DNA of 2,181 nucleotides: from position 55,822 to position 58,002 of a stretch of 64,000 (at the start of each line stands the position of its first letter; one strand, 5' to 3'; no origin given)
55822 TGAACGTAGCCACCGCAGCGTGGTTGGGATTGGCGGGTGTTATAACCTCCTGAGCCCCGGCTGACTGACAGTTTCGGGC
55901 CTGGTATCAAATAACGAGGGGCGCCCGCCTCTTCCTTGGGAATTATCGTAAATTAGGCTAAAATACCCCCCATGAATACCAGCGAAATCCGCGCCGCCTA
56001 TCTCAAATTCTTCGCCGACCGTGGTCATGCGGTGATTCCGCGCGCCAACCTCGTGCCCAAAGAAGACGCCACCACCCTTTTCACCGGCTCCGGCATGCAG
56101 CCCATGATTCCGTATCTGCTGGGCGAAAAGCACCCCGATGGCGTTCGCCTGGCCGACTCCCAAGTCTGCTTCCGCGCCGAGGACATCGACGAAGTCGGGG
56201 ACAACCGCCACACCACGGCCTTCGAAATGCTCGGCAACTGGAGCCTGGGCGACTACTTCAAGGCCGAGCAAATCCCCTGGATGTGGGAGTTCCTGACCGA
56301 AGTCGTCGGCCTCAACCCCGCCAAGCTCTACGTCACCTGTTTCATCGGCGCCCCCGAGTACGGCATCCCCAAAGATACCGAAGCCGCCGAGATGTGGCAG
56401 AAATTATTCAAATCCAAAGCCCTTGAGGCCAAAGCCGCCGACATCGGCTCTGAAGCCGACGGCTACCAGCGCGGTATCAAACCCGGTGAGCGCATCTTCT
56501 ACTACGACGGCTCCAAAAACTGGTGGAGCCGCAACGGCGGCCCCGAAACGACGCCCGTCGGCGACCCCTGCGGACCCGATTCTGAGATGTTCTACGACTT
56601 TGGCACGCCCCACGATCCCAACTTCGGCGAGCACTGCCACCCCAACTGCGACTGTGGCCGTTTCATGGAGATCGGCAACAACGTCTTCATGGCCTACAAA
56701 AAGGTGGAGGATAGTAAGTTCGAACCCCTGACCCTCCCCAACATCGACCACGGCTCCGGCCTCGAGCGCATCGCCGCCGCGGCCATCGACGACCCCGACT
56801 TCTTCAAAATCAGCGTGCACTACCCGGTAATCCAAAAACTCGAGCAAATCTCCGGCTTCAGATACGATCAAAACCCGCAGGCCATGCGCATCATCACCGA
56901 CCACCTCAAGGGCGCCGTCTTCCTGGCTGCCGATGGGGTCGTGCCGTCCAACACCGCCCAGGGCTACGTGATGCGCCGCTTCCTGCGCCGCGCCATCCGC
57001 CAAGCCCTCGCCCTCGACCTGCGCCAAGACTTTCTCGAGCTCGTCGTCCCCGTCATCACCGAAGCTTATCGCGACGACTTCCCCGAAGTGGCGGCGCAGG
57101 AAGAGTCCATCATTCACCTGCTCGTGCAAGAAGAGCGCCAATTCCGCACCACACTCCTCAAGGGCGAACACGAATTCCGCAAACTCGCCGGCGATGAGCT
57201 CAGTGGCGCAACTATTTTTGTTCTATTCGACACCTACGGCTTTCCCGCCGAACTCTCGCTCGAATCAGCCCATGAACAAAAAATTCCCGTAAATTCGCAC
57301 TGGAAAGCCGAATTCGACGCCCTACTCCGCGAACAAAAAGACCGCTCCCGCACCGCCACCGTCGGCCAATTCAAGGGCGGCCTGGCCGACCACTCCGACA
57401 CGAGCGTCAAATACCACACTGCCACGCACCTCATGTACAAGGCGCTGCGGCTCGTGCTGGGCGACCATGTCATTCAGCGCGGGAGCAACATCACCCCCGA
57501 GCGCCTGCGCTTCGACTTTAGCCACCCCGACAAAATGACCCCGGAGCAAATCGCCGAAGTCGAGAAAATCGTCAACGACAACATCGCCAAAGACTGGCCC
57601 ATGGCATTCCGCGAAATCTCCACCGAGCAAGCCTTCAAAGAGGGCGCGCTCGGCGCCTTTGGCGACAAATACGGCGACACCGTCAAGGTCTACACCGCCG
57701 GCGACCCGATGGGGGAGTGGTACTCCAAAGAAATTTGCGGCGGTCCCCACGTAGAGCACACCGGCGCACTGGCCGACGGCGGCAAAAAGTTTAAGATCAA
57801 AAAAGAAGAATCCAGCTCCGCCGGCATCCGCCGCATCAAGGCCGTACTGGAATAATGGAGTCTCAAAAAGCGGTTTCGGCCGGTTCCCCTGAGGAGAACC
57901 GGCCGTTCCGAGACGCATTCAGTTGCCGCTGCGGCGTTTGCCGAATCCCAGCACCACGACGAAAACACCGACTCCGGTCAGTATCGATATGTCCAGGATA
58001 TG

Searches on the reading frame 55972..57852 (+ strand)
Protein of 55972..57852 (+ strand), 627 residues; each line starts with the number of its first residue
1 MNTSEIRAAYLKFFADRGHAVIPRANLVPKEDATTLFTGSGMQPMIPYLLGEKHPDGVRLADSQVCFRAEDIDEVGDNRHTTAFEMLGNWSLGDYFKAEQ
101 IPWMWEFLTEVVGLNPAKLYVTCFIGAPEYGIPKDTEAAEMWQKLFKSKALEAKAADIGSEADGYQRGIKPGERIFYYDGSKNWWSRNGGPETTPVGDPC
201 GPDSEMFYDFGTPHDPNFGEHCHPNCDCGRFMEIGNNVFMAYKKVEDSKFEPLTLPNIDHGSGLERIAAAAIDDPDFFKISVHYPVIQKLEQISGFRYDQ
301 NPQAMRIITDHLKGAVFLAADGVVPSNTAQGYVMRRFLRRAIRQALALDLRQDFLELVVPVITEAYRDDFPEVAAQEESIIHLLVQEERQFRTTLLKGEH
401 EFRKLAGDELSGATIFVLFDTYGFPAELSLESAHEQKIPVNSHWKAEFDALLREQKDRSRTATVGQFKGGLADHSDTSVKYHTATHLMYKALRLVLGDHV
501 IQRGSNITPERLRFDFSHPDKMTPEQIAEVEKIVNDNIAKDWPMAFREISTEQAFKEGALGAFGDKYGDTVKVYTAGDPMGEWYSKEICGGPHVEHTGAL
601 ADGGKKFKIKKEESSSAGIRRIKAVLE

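Call 33: find_encoding_contigs(protein=window:55972-57852:+, flank=10000, max_places=1)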
Protein window:55972-57852:+ (627 aa): 4 contigs read that carry it; 1 place shown.
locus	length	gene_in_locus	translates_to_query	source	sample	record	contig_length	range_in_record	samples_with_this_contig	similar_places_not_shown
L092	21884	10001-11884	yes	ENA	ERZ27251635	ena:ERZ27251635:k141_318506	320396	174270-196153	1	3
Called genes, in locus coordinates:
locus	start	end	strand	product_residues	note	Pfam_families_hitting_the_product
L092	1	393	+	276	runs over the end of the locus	PF00398:RrnaAD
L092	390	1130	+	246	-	-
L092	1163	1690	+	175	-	-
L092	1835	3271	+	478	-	PF00133:tRNA-synt_1, PF01921:tRNA-synt_1f (faint), PF09334:tRNA-synt_1g, PF00133:tRNA-synt_1, PF01406:tRNA-synt_1e (weak)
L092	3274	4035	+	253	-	PF01026:TatD_DNase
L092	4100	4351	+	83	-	-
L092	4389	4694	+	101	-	PF10097:DUF2335 (weak)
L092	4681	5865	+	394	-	PF00266:Aminotran_5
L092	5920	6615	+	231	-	PF24837:AMIN-like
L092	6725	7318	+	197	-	PF02698:DUF218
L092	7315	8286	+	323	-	PF02674:Colicin_V, PF00188:CAP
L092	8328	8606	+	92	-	-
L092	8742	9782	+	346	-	PF02540:NAD_synthase (weak), PF02568:ThiI (faint), PF03054:tRNA_Me_trans, PF20259:tRNA_Me_trans_M, PF20258:tRNA_Me_trans_C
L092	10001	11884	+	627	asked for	PF01411:tRNA-synt_2c, PF07973:tRNA_SAD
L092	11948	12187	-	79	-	-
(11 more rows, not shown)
